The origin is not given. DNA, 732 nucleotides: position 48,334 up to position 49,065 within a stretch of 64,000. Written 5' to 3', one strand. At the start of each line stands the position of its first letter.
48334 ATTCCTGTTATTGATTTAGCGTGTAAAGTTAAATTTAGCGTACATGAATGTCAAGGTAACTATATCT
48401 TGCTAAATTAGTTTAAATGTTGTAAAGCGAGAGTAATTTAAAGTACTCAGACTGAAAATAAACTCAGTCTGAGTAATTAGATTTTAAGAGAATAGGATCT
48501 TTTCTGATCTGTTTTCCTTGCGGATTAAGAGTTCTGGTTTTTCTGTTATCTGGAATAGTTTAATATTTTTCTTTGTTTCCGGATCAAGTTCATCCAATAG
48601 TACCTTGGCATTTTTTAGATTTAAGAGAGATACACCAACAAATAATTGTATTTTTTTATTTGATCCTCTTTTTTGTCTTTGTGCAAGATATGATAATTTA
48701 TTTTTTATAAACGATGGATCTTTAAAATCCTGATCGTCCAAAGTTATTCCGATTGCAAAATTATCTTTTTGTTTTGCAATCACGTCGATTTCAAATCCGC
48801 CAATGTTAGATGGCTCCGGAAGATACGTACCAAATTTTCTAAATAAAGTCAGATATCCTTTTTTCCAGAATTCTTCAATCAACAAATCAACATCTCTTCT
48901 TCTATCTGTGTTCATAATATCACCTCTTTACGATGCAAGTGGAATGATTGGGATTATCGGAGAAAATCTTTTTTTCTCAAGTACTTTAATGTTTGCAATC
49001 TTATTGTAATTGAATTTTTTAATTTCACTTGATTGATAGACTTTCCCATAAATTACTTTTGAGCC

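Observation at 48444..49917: LexA heads a tight three-gene unit with a stand-alone WYL-like protein and a degenerate PD-(D/E)xK-like protein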

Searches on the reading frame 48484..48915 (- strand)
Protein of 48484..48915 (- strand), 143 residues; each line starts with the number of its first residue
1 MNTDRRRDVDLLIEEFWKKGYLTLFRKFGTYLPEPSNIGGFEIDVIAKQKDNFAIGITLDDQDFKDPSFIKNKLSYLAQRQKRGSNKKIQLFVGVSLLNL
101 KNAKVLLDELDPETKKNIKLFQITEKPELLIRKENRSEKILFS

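Call 3: search_protein_families(library=pfam, proteins=[window:48484-48915:-], max_evalue=10)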
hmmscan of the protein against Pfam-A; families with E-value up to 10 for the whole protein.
window:48484-48915:- (143 aa): 1 family
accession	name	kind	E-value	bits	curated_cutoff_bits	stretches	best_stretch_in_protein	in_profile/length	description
PF25332.1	C2_PACS_N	-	0.079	13.2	27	1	63-123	80-139/170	N-terminal C2 domain of phosphofurin acidic cluster sorting protein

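Call 4: search_protein_families(library=ncbifam, proteins=[window:48484-48915:-], max_evalue=10)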
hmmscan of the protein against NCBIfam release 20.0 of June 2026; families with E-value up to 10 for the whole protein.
window:48484-48915:- (143 aa): 0 families

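Call 6: find_homologous_proteins(query=window:48484-48915:-, max_evalue=0.01)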
Query window:48484-48915:- (143 aa): 504 proteins with E <= 0.01 among 547 candidates; the best 120 are listed.
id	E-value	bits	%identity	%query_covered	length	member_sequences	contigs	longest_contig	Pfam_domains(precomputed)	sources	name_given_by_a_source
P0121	2.8e-81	288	95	100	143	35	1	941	-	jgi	jgi:hypothetical protein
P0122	6.6e-80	284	92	100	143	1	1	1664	-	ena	-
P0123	8.4e-80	283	92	100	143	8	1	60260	-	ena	-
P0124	1.9e-78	279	92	100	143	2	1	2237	-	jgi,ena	-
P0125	3.3e-78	278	91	100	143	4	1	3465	-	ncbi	-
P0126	5.2e-78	277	91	100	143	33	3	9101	-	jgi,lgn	jgi:hypothetical protein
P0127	8.8e-78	277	92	100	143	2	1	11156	-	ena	-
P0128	1.3e-77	276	91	100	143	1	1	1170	-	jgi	-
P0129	3.2e-77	275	90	100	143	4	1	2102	-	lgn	-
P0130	3.8e-77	275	90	100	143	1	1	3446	-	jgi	-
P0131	4.5e-77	274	90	100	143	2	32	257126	-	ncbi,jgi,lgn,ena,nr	ncbi:MAG: hypothetical protein EHM44_10180 [Ignavibacteriales bacterium]|nr:hypothetical protein [Ig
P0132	5.0e-77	274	88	100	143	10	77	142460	-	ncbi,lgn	-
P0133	5.5e-77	274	90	100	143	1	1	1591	-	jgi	jgi:hypothetical protein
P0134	5.8e-77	274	89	100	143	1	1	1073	-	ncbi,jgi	jgi:hypothetical protein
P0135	1.0e-76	273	90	100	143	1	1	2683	-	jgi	jgi:hypothetical protein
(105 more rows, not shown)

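Call 12: search_solved_structures(query=A2, max_evalue=10, show_alignments=3)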
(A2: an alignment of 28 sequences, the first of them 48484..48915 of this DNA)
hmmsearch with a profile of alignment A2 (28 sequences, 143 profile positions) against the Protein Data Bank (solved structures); distinct sequences matched with E-value up to 10: 2.
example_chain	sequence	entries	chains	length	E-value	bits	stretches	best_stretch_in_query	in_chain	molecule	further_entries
6o7c_A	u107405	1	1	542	0.085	16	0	3-61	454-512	Ion channel CASTOR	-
6o6j_A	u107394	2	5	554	0.092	15.8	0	3-61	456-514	Ion channel CASTOR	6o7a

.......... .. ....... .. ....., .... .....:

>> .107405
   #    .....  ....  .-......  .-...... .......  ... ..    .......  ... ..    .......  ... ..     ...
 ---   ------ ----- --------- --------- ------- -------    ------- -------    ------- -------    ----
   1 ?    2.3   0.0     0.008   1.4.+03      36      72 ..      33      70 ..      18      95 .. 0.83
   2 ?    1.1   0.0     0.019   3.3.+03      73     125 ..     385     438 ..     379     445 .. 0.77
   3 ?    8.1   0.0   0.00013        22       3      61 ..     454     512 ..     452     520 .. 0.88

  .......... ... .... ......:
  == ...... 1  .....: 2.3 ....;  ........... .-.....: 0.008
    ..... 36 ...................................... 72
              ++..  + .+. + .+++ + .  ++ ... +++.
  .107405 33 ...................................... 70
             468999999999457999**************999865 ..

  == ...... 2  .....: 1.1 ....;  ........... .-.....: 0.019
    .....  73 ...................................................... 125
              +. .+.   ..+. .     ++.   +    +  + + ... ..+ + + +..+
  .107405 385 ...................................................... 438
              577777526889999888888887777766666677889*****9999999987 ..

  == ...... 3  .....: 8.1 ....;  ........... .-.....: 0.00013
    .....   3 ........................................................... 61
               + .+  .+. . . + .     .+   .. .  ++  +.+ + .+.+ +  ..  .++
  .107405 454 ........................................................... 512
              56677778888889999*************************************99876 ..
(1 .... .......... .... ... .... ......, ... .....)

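Call 14: search_protein_families(library=padloc, proteins=[window:48484-48915:-], max_evalue=10)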
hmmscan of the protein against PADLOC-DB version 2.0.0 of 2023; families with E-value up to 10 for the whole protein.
window:48484-48915:- (143 aa): 0 families

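Call 15: search_protein_families(library=phrogs, proteins=[window:48484-48915:-], max_evalue=10)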
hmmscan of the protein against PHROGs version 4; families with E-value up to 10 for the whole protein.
window:48484-48915:- (143 aa): 0 families

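Call 16: find_related_loci(query=A2, collection=genome_contigs, flank=6000)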
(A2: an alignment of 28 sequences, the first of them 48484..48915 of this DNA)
Query A2 (143 aa) in genome_contigs; peptide patterns used: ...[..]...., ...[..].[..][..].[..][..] (x = any residue, [..] = any of these).
82 stretches matched a pattern; 51 encode a relative of the query (tblastn E <= 1e-3); 50 distinct loci.
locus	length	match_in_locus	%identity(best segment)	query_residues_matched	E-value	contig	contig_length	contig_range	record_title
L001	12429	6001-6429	97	1-143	5e-88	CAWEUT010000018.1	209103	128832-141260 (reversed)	MAG: uncultured Ignavibacteriaceae bacterium isolate MFD01299.bin.1.246 genome assembly, contig: contig_33802, whole gen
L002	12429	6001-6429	94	1-143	2e-86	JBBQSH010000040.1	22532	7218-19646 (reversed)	MAG: Ignavibacteriales bacterium isolate Co_metawrap_1736 Cmw_1736_k141_4088071_length_22532_cov_21.6847, whole genome s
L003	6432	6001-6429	89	1-143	7e-83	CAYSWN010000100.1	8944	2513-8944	MAG TPA_asm: uncultured Ignavibacterium sp. isolate binchicken_co269_41 genome assembly, contig: NODE_8057_length_8944_c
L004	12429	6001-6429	90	1-143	2e-82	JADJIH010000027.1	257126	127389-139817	MAG: Ignavibacteriales bacterium isolate Ega_18-Q3-R5-49_MAXAC.056 tig00742061-10-2565620, whole genome shotgun sequence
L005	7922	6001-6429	90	1-143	2e-82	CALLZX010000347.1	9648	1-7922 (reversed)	MAG TPA_asm: uncultured Ignavibacteriales bacterium isolate SRR2107213_bin.89_CONCOCT_v1.1_MAG genome assembly, contig:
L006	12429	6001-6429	87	1-143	3e-82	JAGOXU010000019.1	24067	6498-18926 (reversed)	MAG: Ignavibacterium sp. isolate Gw_Inlet_bin_290 Gw_Inlet_1586_length_24067_cov_4.794069, whole genome shotgun sequence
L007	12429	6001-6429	88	1-143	3e-82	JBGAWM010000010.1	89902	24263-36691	MAG: Ignavibacteriaceae bacterium isolate MAG_AAO_AS.18 AAOAS-18_NODE_10_length_89902_cov_27.650387, whole genome shotgu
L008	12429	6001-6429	87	1-143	2e-81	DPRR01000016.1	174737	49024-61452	MAG TPA_asm: Ignavibacteriales bacterium isolate UBA8501 contig_16563, whole genome shotgun sequence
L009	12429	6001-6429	87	1-143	4e-81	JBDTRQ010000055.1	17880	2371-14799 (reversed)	MAG: Ignavibacteriota bacterium isolate cluster3_bin.250 NODE_11572_length_17880_cov_5.284712, whole genome shotgun sequ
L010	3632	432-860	85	1-143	2e-80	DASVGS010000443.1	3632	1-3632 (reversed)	MAG TPA_asm: Ignavibacteriaceae bacterium isolate SMAG_U2121 k141_883006, whole genome shotgun sequence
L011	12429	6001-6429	86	1-143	7e-80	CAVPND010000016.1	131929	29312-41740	MAG: uncultured Ignavibacteriales bacterium isolate MFD09964.bin.4.609 genome assembly, contig: contig_22009, whole geno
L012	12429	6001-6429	79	1-143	5e-76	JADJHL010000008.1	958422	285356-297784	MAG: Ignavibacteriales bacterium isolate Ega_18-Q3-R5-49_BAT3C.193 tig00192092-10-9578460, whole genome shotgun sequence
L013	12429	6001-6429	81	1-143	4e-75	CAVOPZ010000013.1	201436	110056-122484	MAG: uncultured Ignavibacteriaceae bacterium isolate MFD00032.bin.2.47 genome assembly, contig: contig_27535, whole geno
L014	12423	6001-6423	81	1-141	9e-75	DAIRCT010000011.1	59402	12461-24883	MAG TPA_asm: Ignavibacteriaceae bacterium isolate CTOTU2299 NODE_277_length_59402_cov_8.798187, whole genome shotgun seq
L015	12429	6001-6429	76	1-143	2e-74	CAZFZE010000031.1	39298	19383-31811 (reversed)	MAG TPA_asm: uncultured Ignavibacterium sp. isolate binchicken_co190_19 genome assembly, contig: NODE_2075_length_39298_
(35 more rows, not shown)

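Call 19: predict_structure(alignment_id=A2)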
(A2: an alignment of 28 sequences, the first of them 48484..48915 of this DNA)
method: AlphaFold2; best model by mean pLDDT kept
length: 143 residues; sequences in the alignment: 28
mean_pLDDT: 66.0   pTM: 0.55
mean pLDDT of the five models: 66.0, 65.2, 64.1, 61.7, 61.6
residues with pLDDT >= 90: 0; 70-90: 82; 50-70: 40; < 50: 21
segments of 3 or more residues with pLDDT < 50: 82-84, 125-140
pLDDT, mean of each block of 10 residues (from residue 1): 65 74 65 57 75 77 75 74 57 71 75 73 48 42 53
secondary structure, 60 per line:
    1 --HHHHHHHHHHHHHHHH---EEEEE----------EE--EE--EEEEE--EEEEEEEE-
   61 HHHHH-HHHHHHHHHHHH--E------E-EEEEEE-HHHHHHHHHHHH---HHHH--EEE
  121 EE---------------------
elements in order: H3-18 E22-26 E45-49 E52-59 H61-65 H67-78 E90-95 H97-108 H112-115 E118-122

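Call 23: fold_search(model_id=the predicted structure, library=pdb)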
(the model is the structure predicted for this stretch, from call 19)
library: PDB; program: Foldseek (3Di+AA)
matches with E <= 10: 907; with E <= 0.001: 0
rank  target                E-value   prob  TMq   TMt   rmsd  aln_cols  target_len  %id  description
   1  2inb                  7.9e-03  0.97  0.43  0.47   5.9       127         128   16  Crystal structure of an XisH family protein (ZP_00107633.1) from Nostoc punctiforme PCC 73102 at 1.60 A resolution (released 2006-10-24)
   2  9u49_A                1.6e-02  0.85  0.38  0.17   7.5       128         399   18  crystal structure of Cdn1 in complex with cA4 (released 2026-02-04)
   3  3fov                  1.9e-02  0.96  0.32  0.43   6.9        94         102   13  Crystal structure of protein RPA0323 of unknown function from Rhodopseudomonas palustris (released 2009-01-13)
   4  2okf_A                1.9e-02  0.94  0.45  0.48   5.1       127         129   14  CRYSTAL STRUCTURE OF A FDXN ELEMENT EXCISION CONTROLLING FACTOR PROTEIN (AVA_3312) FROM ANABAENA VARIABILIS AT 1.60 A  (released 2007-01-30)
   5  6p4o_B                2.4e-02  0.90  0.40  0.14   5.3       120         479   17  Complex of XPB helicase with Bax1 endonuclease from Sulfurisphaera tokodaii at 3.15 Angstroms resolution (released 2020-06-03)
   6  4zqu_A                2.6e-02  0.90  0.43  0.48   6.5       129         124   15  CdiA-CT/CdiI toxin and immunity complex from Yersinia pseudotuberculosis (released 2015-10-28)
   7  8fs4_E                2.9e-02  0.91  0.36  0.17   4.9        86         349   21  Structure of S. cerevisiae Rad24-RFC loading the 9-1-1 clamp onto a 10-nt gapped DNA in step 2 (open 9-1-1 ring and fl (released 2023-06-14)
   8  8ibz_C                3.1e-02  0.72  0.36  0.09   8.7       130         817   12  Structure of R2 with 5'ORF and 3'UTR (released 2023-09-20)
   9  8q3k_E                3.6e-02  0.97  0.51  0.38   4.6       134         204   13  The open state of the ASFV apo-RNA polymerase (released 2024-02-14)
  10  8q3b_E                3.6e-02  0.95  0.49  0.36   4.8       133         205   12  The closed state of the ASFV apo-RNA polymerase (released 2024-02-14)
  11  8z4i_B                4.7e-02  0.85  0.34  0.15   4.7        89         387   19  crystal structure of Cdn1 in complex with cA3 (released 2026-02-04)
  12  9nl2_A                4.7e-02  0.47  0.31  0.05  10.3       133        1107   12  Structure of R2 retrotransposon protein from Platysternon megacephalum initiating target-primed reverse transcription (released 2025-06-18)
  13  8iby_C                4.7e-02  0.41  0.31  0.08   9.4       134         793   12  Structure of R2 with 5'ORF (released 2023-09-20)
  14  9ibq_A                5.0e-02  0.94  0.51  0.29   4.5       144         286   12  Structure of BstEII with DNA substrate (released 2026-03-04)
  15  8gh6_A                6.1e-02  0.63  0.37  0.08   8.6       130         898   12  Bombyx mori R2 retrotransposon initiating target-primed reverse transcription (released 2023-04-05)
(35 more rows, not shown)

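Call 32: search_protein_representatives(alignment_id=A2)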
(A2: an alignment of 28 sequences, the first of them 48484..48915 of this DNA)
Query: 28 sequences, 143 profile positions. Proteins with E-value up to 0.001 (for the whole library): 50; up to 1e-10: 38; up to 1e-30: 5. The best 50 are listed.
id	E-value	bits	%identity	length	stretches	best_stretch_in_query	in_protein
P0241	9.6e-49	181.2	-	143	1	3-143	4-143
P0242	1.9e-47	177.0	-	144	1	5-142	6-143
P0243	3.3e-45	169.7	-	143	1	1-143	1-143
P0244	1.6e-38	148.1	-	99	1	1-79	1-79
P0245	1.4e-32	128.8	-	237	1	3-131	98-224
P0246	1.2e-29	119.2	-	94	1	56-136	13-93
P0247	1.2e-29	119.2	-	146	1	6-134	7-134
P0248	2.4e-29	118.3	-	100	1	43-143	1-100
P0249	1.2e-27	112.8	-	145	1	5-127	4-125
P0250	3.0e-27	111.5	-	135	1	3-128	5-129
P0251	6.9e-27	110.3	-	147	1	5-122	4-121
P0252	1.4e-26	109.3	-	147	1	4-132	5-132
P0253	5.2e-25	104.2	-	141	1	9-128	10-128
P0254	5.9e-25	104.1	-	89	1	4-88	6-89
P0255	2.1e-24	102.3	-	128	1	7-124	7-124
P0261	1.5e-20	89.8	-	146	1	4-135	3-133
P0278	7.3e-13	64.9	-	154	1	5-136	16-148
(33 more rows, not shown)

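Call 37: find_homologous_proteins(query=A3, max_evalue=0.001)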
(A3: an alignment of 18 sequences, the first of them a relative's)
Query A3 (18 sequences) (135 aa, profile of the alignment): 143 proteins with E <= 0.001 among 4064 candidates; the best 120 are listed.
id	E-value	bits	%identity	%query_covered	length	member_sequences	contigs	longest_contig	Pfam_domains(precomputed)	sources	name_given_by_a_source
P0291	4.1e-48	181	47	87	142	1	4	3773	-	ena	-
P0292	5.1e-48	180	47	87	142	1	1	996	-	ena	-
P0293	1.2e-47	179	47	87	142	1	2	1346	-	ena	-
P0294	3.1e-47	178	37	91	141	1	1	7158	-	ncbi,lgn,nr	ncbi:MAG TPA: hypothetical protein VLN45_12475 [Ignavibacteriaceae bacterium]|nr:hypothetical protei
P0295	3.7e-47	177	37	91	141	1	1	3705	-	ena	-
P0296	5.5e-47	177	37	91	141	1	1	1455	-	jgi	jgi:hypothetical protein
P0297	7.4e-47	177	49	85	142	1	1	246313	-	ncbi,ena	-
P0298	1.4e-45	172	46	90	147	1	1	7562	-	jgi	jgi:hypothetical protein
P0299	1.5e-45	172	47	92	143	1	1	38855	-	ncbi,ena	-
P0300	3.3e-45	171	51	96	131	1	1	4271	-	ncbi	-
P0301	5.5e-45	170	48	90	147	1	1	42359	-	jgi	jgi:hypothetical protein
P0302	1.0e-44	170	46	92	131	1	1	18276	-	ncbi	-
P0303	1.1e-44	169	44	86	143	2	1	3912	-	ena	-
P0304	1.6e-44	169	51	92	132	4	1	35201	-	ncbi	-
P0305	3.0e-44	168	47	92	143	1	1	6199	-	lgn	-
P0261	3.9e-44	168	26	85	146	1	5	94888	-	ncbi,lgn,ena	-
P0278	1.1e-41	160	28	85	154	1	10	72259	-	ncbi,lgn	ncbi:MAG: hypothetical protein AMXMBFR48_11050 [Ignavibacteriales bacterium]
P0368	7.6e-40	154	30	92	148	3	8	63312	-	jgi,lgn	jgi:hypothetical protein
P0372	1.1e-39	153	54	86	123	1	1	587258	-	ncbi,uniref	ncbi:hypothetical protein ABRY23_05905 [Melioribacteraceae bacterium 4301-Me]|uniref:hypothetical pr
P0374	1.4e-39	153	25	85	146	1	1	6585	-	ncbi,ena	-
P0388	8.9e-39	150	31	88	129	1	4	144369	-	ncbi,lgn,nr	ncbi:MAG: hypothetical protein K9J12_11820 [Melioribacteraceae bacterium]|nr:hypothetical protein [M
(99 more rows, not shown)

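Call 38: find_encoding_contigs(protein=P0372, flank=5000, max_places=1)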
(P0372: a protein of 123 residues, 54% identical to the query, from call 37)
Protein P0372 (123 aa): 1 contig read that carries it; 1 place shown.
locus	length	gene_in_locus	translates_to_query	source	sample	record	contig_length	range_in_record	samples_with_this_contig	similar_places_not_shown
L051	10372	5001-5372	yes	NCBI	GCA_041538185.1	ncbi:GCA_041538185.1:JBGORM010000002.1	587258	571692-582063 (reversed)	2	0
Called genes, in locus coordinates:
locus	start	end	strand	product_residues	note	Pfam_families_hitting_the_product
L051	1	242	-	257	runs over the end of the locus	PF02405:MlaE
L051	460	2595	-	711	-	PF13431:TPR_17 (faint), PF20094:GWxTD_dom (weak)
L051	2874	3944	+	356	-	PF01063:Aminotran_4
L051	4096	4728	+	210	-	PF01726:LexA_DNA_bind, PF00717:Peptidase_S24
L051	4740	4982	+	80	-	-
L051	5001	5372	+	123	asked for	-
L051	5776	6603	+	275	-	PF01255:Prenyltransf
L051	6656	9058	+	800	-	PF08478:POTRA_1 (faint), PF07244:POTRA (weak), PF08479:POTRA_2 (faint), PF07244:POTRA, PF01103:Omp85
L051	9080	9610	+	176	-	PF03938:OmpH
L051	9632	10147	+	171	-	PF03938:OmpH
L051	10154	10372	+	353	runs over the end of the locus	PF04613:LpxD, PF21711:DCTN5 (faint), PF25084:LbH_EIF2B, PF25087:GMPPB_C, PF00132:Hexapep, PF14602:Hexapep_2 (faint), PF00132:Hexapep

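Call 39: find_encoding_contigs(protein=P0278, flank=5000, max_places=1)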
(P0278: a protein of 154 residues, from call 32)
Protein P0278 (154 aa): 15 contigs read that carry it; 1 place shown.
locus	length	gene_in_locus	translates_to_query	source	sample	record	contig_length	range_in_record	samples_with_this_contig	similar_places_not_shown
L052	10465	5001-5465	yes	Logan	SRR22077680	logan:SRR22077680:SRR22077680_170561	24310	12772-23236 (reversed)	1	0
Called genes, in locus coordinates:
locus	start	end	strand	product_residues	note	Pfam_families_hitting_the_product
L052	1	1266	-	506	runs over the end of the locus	PF00501:AMP-binding, PF13193:AMP-binding_C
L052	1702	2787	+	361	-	PF01063:Aminotran_4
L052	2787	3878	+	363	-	PF00245:Alk_phosphatase, PF01676:Metalloenzyme (weak)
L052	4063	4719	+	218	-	PF01726:LexA_DNA_bind, PF00717:Peptidase_S24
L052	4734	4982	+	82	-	-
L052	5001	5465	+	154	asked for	-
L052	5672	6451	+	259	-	PF01255:Prenyltransf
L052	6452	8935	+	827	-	PF07244:POTRA, PF08479:POTRA_2 (faint), PF07244:POTRA, PF01103:Omp85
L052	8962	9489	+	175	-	PF03938:OmpH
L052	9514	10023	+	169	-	PF03938:OmpH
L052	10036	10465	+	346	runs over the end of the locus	PF04613:LpxD, PF00132:Hexapep (weak), PF25084:LbH_EIF2B, PF00132:Hexapep (weak), PF14602:Hexapep_2 (faint), PF21711:DCTN5 (faint), PF25087:GMPPB_C, PF00132:Hexapep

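Call 40: find_encoding_contigs(protein=P0261, flank=5000, max_places=1)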
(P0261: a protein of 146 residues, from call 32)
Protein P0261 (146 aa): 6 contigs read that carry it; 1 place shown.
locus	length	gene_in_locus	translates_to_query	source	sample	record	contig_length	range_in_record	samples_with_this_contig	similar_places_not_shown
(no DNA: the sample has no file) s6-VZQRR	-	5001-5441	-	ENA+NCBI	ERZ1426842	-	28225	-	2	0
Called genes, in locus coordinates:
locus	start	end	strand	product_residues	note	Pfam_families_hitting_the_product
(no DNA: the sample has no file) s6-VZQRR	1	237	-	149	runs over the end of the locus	PF02381:MraZ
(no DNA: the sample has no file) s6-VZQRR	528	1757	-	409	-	PF22458:RsmF-B_ferredox, PF01189:Methyltr_RsmB-F, PF13847:Methyltransf_31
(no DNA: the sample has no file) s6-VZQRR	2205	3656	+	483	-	PF01943:Polysacc_synt, PF13440:Polysacc_synt_3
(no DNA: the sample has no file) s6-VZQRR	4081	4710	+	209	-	PF01726:LexA_DNA_bind, PF00717:Peptidase_S24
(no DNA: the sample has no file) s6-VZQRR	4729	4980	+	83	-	-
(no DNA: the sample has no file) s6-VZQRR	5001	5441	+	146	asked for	-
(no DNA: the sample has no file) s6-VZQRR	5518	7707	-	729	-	PF05226:CHASE2, PF00211:Guanylate_cyc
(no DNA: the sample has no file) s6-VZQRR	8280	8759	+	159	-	PF13412:HTH_24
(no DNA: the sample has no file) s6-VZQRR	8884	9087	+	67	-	-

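Call 41: find_encoding_contigs(protein=P0368, flank=5000, max_places=2)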
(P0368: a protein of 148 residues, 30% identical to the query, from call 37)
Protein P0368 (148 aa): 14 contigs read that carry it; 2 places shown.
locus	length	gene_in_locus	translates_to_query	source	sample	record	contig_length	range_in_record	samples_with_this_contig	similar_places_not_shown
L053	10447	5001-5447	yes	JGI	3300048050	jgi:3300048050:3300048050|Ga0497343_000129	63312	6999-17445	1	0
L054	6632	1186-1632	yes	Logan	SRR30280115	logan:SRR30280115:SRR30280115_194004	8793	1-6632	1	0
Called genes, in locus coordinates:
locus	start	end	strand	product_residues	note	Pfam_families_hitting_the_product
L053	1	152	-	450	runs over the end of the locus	PF02463:SMC_N, PF13175:AAA_15, PF13476:AAA_23, PF13304:AAA_21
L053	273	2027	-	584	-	PF11412:DsbD_N, PF02683:DsbD_TM, PF13386:DsbD_2, PF00085:Thioredoxin, PF13098:Thioredoxin_2, PF13899:Thioredoxin_7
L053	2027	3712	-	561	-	PF00795:CN_hydrolase, PF02540:NAD_synthase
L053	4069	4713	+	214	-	PF01726:LexA_DNA_bind, PF00717:Peptidase_S24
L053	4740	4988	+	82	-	-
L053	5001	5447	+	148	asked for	-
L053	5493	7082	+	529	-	PF08448:PAS_4 (faint), PF08447:PAS_3, PF00989:PAS (weak), PF13426:PAS_9 (weak), PF08447:PAS_3, PF00512:HisKA, PF02518:HATPase_c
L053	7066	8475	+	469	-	PF00072:Response_reg, PF00158:Sigma54_activat, PF14532:Sigma54_activ_2, PF00004:AAA (weak), PF07728:AAA_5 (faint), PF25601:AAA_lid_14, PF02954:HTH_8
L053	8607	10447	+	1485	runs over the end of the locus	PF00404:Dockerin_1 (weak)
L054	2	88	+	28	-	?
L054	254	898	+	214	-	PF01726:LexA_DNA_bind, PF00717:Peptidase_S24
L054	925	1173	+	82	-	-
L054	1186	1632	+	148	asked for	-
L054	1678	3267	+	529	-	PF08448:PAS_4 (faint), PF08447:PAS_3, PF00989:PAS (weak), PF13426:PAS_9 (weak), PF08447:PAS_3, PF00512:HisKA, PF02518:HATPase_c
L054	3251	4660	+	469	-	PF00072:Response_reg, PF00158:Sigma54_activat, PF14532:Sigma54_activ_2, PF00004:AAA (weak), PF07728:AAA_5 (faint), PF25601:AAA_lid_14, PF02954:HTH_8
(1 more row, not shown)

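Call 42: find_encoding_contigs(protein=P0388, flank=5000, max_places=1)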
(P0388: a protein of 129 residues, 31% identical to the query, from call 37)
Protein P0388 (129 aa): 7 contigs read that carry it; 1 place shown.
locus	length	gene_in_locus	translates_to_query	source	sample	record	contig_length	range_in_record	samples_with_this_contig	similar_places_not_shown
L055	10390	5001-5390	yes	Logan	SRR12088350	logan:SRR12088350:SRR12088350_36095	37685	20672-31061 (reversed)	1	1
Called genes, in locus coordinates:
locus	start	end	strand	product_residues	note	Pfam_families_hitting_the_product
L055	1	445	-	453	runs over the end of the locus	PF02812:ELFV_dehydrog_N, PF00208:ELFV_dehydrog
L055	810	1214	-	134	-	-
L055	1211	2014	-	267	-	PF02397:Bac_transf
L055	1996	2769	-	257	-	PF02405:MlaE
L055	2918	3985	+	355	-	PF01063:Aminotran_4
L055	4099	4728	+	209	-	PF01726:LexA_DNA_bind, PF00717:Peptidase_S24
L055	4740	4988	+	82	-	-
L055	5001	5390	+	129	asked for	-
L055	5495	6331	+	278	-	PF01255:Prenyltransf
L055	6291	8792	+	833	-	PF07244:POTRA, PF08479:POTRA_2 (faint), PF07244:POTRA, PF01103:Omp85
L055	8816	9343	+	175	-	PF03938:OmpH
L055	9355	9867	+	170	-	PF03938:OmpH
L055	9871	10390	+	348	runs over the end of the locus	PF04613:LpxD, PF25084:LbH_EIF2B, PF25087:GMPPB_C, PF00132:Hexapep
